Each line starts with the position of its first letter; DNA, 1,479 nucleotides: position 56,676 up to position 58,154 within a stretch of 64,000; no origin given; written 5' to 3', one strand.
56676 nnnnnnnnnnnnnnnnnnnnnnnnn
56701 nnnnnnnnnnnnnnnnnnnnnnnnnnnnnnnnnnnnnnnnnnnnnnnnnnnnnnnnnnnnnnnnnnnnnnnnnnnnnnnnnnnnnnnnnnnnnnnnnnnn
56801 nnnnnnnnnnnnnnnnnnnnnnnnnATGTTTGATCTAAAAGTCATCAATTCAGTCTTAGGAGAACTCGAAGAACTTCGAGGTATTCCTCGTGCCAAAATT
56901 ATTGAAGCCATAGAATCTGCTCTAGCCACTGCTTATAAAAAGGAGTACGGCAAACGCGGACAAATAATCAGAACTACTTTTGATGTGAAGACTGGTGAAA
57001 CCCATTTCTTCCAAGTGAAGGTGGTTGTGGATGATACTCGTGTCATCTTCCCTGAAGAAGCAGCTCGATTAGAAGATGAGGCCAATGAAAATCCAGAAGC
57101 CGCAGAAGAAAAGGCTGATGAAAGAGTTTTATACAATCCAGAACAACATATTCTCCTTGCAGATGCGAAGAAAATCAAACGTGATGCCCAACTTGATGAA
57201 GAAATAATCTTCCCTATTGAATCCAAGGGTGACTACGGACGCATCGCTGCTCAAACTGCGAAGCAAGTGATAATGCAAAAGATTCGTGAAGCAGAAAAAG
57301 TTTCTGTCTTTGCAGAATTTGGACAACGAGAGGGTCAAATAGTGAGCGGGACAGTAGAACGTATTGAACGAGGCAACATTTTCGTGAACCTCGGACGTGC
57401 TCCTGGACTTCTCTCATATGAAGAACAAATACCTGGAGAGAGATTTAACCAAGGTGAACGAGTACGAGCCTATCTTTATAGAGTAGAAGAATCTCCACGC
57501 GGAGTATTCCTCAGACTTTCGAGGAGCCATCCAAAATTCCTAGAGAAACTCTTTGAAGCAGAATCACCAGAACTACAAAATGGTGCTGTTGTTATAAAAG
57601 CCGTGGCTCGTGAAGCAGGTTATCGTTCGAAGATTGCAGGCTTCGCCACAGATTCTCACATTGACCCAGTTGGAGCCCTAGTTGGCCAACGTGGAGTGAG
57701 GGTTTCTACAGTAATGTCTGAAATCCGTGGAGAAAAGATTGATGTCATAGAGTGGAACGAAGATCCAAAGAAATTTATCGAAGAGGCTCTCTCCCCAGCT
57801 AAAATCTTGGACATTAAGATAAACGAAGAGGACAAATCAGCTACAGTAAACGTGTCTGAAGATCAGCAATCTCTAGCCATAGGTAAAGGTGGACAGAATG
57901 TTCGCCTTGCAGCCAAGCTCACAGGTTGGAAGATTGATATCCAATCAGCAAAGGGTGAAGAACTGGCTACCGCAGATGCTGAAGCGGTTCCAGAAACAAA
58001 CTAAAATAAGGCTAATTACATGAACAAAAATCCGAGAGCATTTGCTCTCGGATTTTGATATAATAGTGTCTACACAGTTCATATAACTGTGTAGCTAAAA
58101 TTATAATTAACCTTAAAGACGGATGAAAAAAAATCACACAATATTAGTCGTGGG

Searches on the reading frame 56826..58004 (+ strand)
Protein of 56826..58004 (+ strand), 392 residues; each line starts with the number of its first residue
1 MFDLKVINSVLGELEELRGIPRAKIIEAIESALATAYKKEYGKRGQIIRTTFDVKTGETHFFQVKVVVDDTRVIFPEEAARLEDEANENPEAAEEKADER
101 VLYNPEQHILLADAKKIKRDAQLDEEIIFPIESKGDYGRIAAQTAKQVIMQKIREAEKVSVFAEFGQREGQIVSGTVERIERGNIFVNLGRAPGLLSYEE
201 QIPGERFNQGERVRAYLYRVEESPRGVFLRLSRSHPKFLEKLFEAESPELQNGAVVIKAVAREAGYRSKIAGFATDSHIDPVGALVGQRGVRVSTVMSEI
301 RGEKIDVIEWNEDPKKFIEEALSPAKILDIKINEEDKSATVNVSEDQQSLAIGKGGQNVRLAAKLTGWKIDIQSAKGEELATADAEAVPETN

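Call 10: search_protein_families(library=pfam, proteins=[window:56826-58004:+], max_evalue=1)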
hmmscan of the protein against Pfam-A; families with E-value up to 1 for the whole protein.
window:56826-58004:+ (392 aa): 7 families
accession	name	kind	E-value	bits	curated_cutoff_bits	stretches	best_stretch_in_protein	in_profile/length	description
PF08529.16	NusA_N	-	3.4e-29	101.9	23.8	1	9-158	4-118/119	NusA N-terminal domain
PF13184.12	KH_5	-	4.8e-27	94.3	27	1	264-332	1-69/69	NusA-like KH domain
PF00575.29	S1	-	3.7e-07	30.9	22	1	168-229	3-71/74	S1 RNA binding domain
PF23095.1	KH_NusA_C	-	1e-05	25.9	34.2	1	340-374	2-36/59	Transcription termination/antitermination protein NusA, KH domain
PF07650.23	KH_2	-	0.0001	22.5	22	1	316-367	4-55/78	KH domain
PF00013.35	KH_1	-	0.0071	16.5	21.5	1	339-376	2-40/66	KH domain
PF10246.15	MRP-S35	-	0.064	13.6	25.1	1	159-225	13-79/105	Mitochondrial ribosomal protein MRP-S35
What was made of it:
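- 56826..58004 (+): nusA (392 aa). Pfam NusA_N, S1, KH_5 (call 10).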

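Call 11: find_related_loci(query=window:56826-58001:+, collection=genome_contigs, flank=4000)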
Query window:56826-58001:+ (392 aa) in genome_contigs; peptide patterns used: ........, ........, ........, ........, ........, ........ (x = any residue, [..] = any of these).
600 stretches matched a pattern (row limit reached: there are more); 555 encode a relative of the query (tblastn E <= 1e-3); the best 80 are kept; 80 distinct loci.
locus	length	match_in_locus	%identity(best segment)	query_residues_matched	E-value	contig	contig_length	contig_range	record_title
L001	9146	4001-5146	84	1-385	0e+0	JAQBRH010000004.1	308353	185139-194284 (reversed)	MAG: Parcubacteria group bacterium isolate RYN_394 scaffold_2978447, whole genome shotgun sequence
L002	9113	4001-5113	83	1-384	0e+0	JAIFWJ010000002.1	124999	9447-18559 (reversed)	MAG: Candidatus Parcubacteria bacterium isolate viral-cat_44_14 PAFVLPS_2018_scaffold_223, whole genome shotgun sequence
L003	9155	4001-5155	81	1-392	0e+0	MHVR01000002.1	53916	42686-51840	MAG: Candidatus Zambryskibacteria bacterium RIFCSPHIGHO2_02_FULL_43_14 rifcsphigho2_02_scaffold_1045, whole genome shotg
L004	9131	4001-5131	81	1-390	0e+0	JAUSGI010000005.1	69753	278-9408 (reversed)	MAG: bacterium isolate E14_metabat.bin.111 E14_k141_786271, whole genome shotgun sequence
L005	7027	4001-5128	81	1-392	0e+0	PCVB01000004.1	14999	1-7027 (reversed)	MAG: Candidatus Zambryskibacteria bacterium CG11_big_fil_rev_8_21_14_0_20_42_18 CG11_8_21_14_0.20_scaffold_3774_c, whole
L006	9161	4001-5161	79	1-391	0e+0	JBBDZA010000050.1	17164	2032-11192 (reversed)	MAG: Parcubacteria group bacterium isolate LejiaD_47_45 Lejia_D_5307_length_17164_cov_29, whole genome shotgun sequence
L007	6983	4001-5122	81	1-387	0e+0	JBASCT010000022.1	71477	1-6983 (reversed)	MAG: Minisyncoccia bacterium isolate MFD03501_ilm_asm_bin2 k127_76456, whole genome shotgun sequence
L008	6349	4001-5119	81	1-386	0e+0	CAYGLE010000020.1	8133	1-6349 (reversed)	MAG TPA_asm: uncultured Candidatus Saccharibacteria bacterium isolate ERP113451_co3_98 genome assembly, contig: NODE_774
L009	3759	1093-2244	80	1-391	0e+0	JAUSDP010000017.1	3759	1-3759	MAG: bacterium isolate E14_maxbin.078_sub E14_k141_254349, whole genome shotgun sequence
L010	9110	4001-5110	80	1-383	0e+0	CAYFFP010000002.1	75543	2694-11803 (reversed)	MAG TPA_asm: uncultured Candidatus Saccharibacteria bacterium isolate ERP013524_co1_51 genome assembly, contig: NODE_58_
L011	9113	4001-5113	78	1-384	0e+0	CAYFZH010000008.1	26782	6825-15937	MAG TPA_asm: uncultured Candidatus Saccharibacteria bacterium isolate ERP113451_co1_12 genome assembly, contig: NODE_203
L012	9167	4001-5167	79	1-383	0e+0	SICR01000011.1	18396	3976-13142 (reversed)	MAG: Candidatus Zambryskibacteria bacterium isolate Baikal-deep-G210 BACOMB-C14494, whole genome shotgun sequence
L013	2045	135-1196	81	1-377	0e+0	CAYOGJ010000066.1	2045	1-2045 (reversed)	MAG TPA_asm: uncultured Candidatus Saccharibacteria bacterium isolate SRP278252_co2_290 genome assembly, contig: NODE_13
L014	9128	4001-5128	76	1-392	0e+0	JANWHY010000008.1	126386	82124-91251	MAG: Candidatus Paceibacterota bacterium isolate CRAIB_MAG27 c_000000106093, whole genome shotgun sequence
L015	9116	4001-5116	78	1-385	0e+0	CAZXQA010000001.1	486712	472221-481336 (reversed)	MAG TPA_asm: uncultured Candidatus Saccharibacteria bacterium isolate SRP292972_co1_93 genome assembly, contig: NODE_24_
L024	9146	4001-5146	71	1-390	0e+0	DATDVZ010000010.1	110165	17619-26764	MAG TPA_asm: Candidatus Paceibacterota bacterium isolate SMAG_U8097 k141_382625, whole genome shotgun sequence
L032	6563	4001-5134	77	1-391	0e+0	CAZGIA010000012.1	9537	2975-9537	MAG TPA_asm: uncultured Candidatus Saccharibacteria bacterium isolate ERP125453_co1_85 genome assembly, contig: NODE_851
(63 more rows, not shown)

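Call 12: find_encoding_contigs(protein=window:56826-58001:+, flank=4000, max_places=6)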
Protein window:56826-58001:+ (392 aa): 3 contigs read that carry it; 1 place shown.
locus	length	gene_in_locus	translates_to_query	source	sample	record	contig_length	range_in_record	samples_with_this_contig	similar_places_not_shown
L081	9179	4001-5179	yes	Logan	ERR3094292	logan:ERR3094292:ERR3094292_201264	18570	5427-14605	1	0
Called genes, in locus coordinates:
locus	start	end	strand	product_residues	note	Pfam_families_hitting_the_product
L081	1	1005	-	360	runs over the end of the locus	-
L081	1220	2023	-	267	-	-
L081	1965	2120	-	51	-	-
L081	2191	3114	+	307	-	PF13102:Phage_int_SAM_5, PF13495:Phage_int_SAM_4 (faint), PF02899:Phage_int_SAM_1, PF00589:Phage_integrase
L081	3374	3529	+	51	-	-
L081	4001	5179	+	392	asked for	PF08529:NusA_N, PF00575:S1 (weak), PF13184:KH_NusA_1st, PF26594:KH_NusA_2nd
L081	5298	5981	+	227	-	-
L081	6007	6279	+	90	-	-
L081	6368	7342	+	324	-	PF05697:Trigger_N, PF05698:Trigger_C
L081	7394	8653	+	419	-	PF00675:Peptidase_M16, PF05193:Peptidase_M16_C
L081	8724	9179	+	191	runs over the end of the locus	PF00574:CLP_protease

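Call 29: find_related_loci(query=window:56826-58001:+, collection=metagenome_contigs, flank=3000)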
Query window:56826-58001:+ (392 aa) in metagenome_contigs; peptide patterns used: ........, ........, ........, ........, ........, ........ (x = any residue, [..] = any of these).
600 stretches matched a pattern (row limit reached: there are more); 541 encode a relative of the query (tblastn E <= 1e-3); the best 80 are kept; 80 distinct loci.
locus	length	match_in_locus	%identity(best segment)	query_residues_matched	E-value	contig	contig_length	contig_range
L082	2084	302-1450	84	1-387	0e+0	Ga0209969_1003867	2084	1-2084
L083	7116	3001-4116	84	1-385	0e+0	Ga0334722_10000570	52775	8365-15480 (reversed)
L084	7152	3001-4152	83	1-383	0e+0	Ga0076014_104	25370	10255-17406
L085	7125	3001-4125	82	1-388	0e+0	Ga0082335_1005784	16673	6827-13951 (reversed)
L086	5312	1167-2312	84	1-385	0e+0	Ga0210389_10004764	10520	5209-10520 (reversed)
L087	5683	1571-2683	82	1-385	0e+0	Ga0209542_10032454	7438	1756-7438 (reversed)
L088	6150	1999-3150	82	1-385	0e+0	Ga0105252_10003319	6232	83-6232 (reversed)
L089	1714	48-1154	81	1-383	0e+0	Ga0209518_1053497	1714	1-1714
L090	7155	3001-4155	80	1-388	0e+0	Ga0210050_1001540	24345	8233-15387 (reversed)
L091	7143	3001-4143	82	1-387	0e+0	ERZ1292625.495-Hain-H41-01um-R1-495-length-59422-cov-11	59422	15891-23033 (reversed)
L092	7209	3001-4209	78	1-392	0e+0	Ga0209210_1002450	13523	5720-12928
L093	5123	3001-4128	81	1-392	0e+0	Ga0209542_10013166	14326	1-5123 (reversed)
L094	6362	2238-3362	80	1-388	0e+0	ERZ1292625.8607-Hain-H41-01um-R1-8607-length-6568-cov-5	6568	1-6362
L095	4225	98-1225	80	1-392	0e+0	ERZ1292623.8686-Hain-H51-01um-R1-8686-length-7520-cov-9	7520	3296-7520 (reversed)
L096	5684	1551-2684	81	1-381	0e+0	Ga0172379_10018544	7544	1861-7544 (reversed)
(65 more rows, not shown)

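Call 79: list_cluster_members(proteins=[window:56826-58001:+, window:55007-55936:+])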
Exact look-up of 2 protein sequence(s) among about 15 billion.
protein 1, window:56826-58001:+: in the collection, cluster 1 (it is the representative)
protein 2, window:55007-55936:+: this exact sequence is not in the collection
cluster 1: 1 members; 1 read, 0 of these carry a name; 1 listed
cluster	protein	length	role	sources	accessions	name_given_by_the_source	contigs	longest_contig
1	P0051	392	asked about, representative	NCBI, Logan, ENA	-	-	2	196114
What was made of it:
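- No sequence more than 90% identical to this NusA exists in the 15-billion-protein collection (call 79).
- Tried and rejected: Closer strains were sought for covariation, but the 90% NusA cluster has a single member (call 79).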

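Call 81: search_protein_families(library=ncbifam, proteins=[L094:1003-1413:+, L094:852-1073:+, L006:3255-3485:+, L006:3494-3880:+], max_evalue=0.001)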
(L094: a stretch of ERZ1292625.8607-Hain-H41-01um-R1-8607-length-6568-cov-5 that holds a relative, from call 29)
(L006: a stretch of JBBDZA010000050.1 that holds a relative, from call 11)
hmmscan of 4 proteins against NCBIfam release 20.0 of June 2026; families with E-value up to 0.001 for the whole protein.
L094:1003-1413:+ (137 aa): 1 family
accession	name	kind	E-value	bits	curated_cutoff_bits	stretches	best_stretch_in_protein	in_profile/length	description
TIGR01550.1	DOC_P1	subfamily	1.1e-06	28.8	38.65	1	48-97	39-87/122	type II toxin-antitoxin system death-on-curing family toxin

L094:852-1073:+ (74 aa): 0 families

L006:3255-3485:+ (77 aa): 2 families
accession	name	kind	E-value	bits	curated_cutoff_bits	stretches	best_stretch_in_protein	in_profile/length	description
TIGR02609.1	doc_partner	hypoth_equivalog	8.3e-12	45.3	55.9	1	4-75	2-73/74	putative addiction module antidote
TIGR01439.1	lp_hng_hel_AbrB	domain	8.4e-06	25.4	28.3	1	6-40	2-36/44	transcriptional regulator, AbrB family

L006:3494-3880:+ (129 aa): 1 family
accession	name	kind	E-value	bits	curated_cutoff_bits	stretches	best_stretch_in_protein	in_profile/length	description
TIGR01550.1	DOC_P1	subfamily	7.9e-19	68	38.65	1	5-121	3-121/122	type II toxin-antitoxin system death-on-curing family toxin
